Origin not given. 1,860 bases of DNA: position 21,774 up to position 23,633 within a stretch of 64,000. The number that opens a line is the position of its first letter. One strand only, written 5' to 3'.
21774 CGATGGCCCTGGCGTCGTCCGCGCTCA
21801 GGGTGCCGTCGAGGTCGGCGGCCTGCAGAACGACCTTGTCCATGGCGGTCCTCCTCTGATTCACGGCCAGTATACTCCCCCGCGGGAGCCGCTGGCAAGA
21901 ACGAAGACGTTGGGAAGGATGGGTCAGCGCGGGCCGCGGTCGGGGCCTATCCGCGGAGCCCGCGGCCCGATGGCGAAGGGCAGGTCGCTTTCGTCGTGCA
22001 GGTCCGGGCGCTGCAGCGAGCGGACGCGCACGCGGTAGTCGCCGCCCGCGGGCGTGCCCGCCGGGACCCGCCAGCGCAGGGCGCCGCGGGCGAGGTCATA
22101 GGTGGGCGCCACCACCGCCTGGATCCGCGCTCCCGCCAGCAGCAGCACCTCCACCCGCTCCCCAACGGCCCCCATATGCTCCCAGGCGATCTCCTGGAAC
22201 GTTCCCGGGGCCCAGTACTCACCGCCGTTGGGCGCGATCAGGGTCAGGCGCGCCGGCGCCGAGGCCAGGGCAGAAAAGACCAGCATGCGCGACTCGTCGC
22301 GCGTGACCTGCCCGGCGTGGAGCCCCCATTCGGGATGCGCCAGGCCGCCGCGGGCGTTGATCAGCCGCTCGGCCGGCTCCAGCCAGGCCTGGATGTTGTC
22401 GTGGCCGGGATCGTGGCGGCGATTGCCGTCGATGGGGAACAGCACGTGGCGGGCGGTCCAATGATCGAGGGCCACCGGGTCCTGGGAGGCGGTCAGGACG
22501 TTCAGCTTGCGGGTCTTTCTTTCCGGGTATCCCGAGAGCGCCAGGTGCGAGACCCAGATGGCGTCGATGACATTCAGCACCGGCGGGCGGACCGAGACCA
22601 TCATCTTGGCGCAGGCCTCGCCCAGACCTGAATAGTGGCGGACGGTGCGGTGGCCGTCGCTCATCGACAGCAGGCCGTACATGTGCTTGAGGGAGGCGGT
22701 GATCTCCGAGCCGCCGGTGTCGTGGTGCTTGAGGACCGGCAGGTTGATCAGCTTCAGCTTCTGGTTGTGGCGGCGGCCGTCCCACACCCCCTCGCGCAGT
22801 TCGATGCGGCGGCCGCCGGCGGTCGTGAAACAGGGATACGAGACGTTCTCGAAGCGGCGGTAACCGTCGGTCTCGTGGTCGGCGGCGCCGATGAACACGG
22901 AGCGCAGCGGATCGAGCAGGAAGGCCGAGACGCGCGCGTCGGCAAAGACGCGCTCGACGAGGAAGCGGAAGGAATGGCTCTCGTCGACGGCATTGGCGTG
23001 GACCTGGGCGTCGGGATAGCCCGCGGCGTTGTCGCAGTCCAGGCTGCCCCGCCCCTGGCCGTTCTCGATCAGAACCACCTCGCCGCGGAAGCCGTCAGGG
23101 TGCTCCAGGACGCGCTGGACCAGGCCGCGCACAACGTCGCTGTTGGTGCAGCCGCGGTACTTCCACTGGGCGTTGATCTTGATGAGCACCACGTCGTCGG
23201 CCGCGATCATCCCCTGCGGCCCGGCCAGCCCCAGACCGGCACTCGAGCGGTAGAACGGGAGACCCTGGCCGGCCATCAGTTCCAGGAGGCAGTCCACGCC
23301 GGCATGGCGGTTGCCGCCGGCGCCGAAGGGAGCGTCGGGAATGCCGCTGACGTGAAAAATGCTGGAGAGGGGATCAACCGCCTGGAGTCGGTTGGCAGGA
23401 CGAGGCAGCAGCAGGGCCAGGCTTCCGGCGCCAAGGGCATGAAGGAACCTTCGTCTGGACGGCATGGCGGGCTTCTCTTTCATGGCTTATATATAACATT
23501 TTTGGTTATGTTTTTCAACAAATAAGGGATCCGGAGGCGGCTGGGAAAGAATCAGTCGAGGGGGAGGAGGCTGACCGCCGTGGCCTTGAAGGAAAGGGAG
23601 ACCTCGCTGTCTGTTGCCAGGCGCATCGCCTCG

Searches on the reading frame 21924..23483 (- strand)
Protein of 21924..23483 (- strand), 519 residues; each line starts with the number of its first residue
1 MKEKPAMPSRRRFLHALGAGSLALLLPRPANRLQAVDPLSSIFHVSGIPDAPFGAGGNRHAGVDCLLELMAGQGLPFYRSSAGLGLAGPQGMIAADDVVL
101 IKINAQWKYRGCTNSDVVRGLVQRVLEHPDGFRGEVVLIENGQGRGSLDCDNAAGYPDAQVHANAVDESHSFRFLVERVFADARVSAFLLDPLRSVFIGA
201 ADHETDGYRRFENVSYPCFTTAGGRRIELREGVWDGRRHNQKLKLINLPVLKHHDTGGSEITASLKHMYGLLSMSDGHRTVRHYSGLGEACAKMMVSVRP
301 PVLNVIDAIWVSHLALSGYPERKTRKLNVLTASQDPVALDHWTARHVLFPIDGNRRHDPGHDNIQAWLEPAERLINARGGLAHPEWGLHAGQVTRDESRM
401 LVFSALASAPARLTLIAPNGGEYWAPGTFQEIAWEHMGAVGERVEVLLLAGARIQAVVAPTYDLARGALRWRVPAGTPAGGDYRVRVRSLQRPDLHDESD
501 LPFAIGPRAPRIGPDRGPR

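Call 39: find_encoding_contigs(protein=window:21924-23483:-, flank=10000, max_places=1)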
Protein window:21924-23483:- (519 aa): 23 contigs read that carry it; 1 place shown.
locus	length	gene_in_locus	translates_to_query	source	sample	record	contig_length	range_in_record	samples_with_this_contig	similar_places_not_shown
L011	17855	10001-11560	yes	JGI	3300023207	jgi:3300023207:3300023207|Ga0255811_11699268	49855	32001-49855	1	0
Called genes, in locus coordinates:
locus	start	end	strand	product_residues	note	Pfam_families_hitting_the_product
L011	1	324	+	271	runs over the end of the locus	PF01875:Memo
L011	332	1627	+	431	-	PF01743:PolyA_pol, PF12627:PolyA_pol_RNAbd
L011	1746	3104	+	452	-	PF13360:PQQ_2 (faint)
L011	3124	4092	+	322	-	PF01565:FAD_binding_4, PF02873:MurB_C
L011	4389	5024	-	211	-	-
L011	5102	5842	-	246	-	PF18912:DZR_2 (weak), PF00156:Pribosyltran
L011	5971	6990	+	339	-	PF00586:AIRS, PF02769:AIRS_C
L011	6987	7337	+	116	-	-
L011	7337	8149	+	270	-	PF12849:PBP_like_2, PF03466:LysR_substrate, PF13531:SBP_bac_11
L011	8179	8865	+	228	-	PF00528:BPD_transp_1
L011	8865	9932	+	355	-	PF00005:ABC_tran, PF13304:AAA_21 (weak), PF08402:TOBE_2 (weak), PF03459:TOBE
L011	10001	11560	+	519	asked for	PF04015:DUF362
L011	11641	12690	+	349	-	PF14681:UPRTase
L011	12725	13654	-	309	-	PF01641:SelR, PF01625:PMSR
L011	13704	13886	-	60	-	-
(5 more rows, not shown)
